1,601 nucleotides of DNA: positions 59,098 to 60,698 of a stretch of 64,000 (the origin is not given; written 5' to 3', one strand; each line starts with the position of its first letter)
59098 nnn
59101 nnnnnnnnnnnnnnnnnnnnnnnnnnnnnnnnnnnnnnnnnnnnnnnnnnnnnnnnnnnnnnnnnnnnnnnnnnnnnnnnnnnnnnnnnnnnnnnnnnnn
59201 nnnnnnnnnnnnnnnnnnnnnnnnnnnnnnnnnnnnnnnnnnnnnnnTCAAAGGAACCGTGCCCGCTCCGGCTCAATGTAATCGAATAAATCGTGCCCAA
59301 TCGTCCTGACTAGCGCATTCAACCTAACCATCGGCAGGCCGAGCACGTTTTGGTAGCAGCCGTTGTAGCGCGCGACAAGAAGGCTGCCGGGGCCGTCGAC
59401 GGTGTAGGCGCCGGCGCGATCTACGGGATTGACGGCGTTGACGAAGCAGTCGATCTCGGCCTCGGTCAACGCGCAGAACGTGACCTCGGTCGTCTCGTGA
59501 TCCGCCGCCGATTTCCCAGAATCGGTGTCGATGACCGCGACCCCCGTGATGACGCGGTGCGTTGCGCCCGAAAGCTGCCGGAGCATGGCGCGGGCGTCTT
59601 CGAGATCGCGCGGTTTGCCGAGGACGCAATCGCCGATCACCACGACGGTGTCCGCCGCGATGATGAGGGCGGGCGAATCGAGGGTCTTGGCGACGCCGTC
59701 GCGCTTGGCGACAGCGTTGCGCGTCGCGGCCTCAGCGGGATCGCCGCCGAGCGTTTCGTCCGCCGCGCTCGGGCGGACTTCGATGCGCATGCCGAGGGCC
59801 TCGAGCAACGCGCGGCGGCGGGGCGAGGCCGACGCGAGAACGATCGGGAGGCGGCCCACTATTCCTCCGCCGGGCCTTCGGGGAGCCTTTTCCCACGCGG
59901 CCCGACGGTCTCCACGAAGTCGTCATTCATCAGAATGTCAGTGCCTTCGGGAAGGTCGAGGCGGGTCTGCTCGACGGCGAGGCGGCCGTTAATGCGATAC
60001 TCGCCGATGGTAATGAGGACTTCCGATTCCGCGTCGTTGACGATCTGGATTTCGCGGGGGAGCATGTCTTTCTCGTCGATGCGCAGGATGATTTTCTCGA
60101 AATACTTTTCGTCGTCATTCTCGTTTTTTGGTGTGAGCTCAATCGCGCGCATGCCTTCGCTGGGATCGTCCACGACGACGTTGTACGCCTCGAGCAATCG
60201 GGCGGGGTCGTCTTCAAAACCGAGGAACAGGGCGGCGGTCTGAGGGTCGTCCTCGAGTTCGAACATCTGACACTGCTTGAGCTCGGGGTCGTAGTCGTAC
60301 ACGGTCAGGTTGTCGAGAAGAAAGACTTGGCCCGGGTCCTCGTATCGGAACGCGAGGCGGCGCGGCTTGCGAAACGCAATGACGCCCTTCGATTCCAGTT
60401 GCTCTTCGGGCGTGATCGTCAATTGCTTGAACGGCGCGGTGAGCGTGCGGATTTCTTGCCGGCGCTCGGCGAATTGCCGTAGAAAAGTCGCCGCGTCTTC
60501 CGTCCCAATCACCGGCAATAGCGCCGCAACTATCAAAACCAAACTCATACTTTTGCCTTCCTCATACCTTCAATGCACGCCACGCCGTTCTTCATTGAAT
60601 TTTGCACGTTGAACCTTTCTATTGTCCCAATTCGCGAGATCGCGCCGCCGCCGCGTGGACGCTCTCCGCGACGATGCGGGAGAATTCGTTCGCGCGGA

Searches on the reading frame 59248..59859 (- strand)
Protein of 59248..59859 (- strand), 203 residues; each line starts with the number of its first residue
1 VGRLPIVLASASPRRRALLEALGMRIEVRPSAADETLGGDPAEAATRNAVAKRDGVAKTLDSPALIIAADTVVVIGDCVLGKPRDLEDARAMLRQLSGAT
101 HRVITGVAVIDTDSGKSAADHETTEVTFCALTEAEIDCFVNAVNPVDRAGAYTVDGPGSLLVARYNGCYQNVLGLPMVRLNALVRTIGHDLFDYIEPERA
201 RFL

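Call 6: search_protein_families(library=pfam, proteins=[window:59248-59859:-])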
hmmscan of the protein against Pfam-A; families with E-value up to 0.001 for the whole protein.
window:59248-59859:- (203 aa): 1 family
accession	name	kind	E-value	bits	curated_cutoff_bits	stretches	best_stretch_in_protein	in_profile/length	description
PF02545.19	Maf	-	3.3e-55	187.1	27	1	5-185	1-185/187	Maf-like protein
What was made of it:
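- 59248..59859 (-): maf gene. Its 3'-terminal ~84 nt (59252-59335), next to the spacer, carry an excess of window-specific substitutions, which points to a recombination breakpoint near 59335. Pfam Maf 3.3e-55 (call 6).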

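Call 37: find_encoding_contigs(protein=window:59248-59859:-, flank=5000, max_places=10)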
Protein window:59248-59859:- (203 aa): 3 contigs read that carry it; 2 places shown.
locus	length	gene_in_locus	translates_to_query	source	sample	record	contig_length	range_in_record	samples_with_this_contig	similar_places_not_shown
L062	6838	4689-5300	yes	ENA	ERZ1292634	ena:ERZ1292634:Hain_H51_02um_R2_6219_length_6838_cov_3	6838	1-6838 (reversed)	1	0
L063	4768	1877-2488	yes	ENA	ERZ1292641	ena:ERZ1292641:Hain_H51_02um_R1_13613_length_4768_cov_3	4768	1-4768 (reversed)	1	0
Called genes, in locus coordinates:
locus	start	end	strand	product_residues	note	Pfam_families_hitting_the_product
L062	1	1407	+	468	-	?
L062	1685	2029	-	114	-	-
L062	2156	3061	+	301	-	PF14531:Kinase-like (faint), PF00069:Pkinase, PF07714:PK_Tyr_Ser-Thr, PF01636:APH (faint)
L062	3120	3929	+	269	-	PF03446:NAD_binding_2 (weak), PF03807:F420_oxidored, PF14748:P5CR_dimer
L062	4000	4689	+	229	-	PF03548:LolA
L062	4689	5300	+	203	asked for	PF02545:Maf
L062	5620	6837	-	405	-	?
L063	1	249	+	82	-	?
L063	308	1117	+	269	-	PF03446:NAD_binding_2 (weak), PF03807:F420_oxidored, PF14748:P5CR_dimer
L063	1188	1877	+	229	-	PF03548:LolA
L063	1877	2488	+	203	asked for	PF02545:Maf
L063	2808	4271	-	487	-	PF00884:Sulfatase, PF01663:Phosphodiest, PF16347:SGSH_C (weak)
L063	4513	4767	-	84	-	?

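Call 42: find_homologous_proteins(query=window:59251-59859:-, max_evalue=1e-30)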
Query window:59251-59859:- (203 aa): 2581 proteins with E <= 1e-30 among 8000 candidates; the best 120 are listed.
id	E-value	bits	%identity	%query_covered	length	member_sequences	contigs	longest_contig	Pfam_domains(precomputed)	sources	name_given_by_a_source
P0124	4.8e-126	436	100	100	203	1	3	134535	PF02545.20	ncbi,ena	ncbi:MAG: Maf family protein [Candidatus Hydrogenedentota bacterium]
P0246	8.8e-108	376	88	100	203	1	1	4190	PF02545.20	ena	-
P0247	6.6e-107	374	86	100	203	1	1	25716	PF02545.20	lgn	-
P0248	1.3e-92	327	76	100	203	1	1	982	PF02545.20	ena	-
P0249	3.3e-78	280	67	98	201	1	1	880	PF02545.20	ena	-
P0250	2.2e-77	277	66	98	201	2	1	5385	PF02545.20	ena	-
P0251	7.4e-77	276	66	100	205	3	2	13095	PF02545.20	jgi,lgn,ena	-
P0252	1.8e-76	274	65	100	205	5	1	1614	PF02545.20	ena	-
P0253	2.8e-76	274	66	99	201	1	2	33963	PF02545.20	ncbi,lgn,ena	-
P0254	1.2e-75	272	68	98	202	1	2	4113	PF02545.20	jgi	jgi:septum formation protein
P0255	3.1e-75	270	66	98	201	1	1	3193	PF02545.20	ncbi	-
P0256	4.4e-75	270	67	98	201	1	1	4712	PF02545.20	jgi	jgi:nucleoside triphosphate pyrophosphatase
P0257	1.1e-74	268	65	99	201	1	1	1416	PF02545.20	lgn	-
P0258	1.2e-74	268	66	98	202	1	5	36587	PF02545.20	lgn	-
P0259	1.4e-74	268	65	100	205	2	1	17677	PF02545.20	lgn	-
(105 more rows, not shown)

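Call 43: find_encoding_contigs(protein=P0248, flank=5000, max_places=5)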
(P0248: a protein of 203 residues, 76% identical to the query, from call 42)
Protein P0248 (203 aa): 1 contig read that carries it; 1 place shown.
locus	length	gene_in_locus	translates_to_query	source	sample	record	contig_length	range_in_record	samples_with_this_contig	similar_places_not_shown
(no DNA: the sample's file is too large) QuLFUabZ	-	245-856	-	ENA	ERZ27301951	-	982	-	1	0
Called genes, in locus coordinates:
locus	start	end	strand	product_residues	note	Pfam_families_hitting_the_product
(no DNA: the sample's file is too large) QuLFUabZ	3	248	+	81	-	?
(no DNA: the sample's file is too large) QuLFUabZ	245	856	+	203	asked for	PF02545:Maf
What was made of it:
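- No gene was called in the 126 nt downstream of maf on the only outgroup-like contig (call 43).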

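Call 44: find_encoding_contigs(protein=P0251, flank=6000, max_places=3)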
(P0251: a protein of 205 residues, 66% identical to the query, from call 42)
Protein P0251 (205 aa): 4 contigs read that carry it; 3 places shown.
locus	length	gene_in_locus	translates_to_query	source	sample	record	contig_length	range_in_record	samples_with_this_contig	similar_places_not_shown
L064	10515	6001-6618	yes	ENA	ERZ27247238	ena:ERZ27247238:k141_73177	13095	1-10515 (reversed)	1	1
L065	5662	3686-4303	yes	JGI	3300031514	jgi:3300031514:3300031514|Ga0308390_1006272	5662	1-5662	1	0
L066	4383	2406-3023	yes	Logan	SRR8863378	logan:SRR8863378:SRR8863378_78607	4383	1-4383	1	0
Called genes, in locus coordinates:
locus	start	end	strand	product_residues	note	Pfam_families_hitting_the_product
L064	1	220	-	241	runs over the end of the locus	PF02517:Rce1-like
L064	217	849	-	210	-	PF13302:Acetyltransf_3, PF13420:Acetyltransf_4 (weak), PF00583:Acetyltransf_1 (weak)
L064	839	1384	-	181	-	PF13420:Acetyltransf_4 (weak)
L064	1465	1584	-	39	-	-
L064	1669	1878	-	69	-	-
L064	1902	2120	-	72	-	-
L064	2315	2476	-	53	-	-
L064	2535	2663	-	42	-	-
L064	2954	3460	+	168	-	PF14542:Acetyltransf_CG (faint), PF00583:Acetyltransf_1, PF13673:Acetyltransf_10 (weak), PF13508:Acetyltransf_7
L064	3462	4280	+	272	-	PF03807:F420_oxidored, PF14748:P5CR_dimer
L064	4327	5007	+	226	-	PF05103:DivIVA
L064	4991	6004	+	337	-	PF03548:LolA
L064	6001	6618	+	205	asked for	PF02545:Maf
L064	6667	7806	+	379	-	PF14307:Glyco_tran_WbsX (faint)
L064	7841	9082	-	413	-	PF00999:Na_H_Exchanger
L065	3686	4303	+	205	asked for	PF02545:Maf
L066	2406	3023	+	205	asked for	PF02545:Maf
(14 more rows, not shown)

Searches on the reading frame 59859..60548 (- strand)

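Call 6: search_protein_families(library=pfam, proteins=[window:59859-60548:-])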
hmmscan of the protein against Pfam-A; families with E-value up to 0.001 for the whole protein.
window:59859-60548:- (229 aa): 1 family
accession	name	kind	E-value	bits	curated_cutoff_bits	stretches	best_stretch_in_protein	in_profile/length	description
PF03548.22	LolA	-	6.4e-16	59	23.6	1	32-191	2-158/165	Outer membrane lipoprotein carrier protein LolA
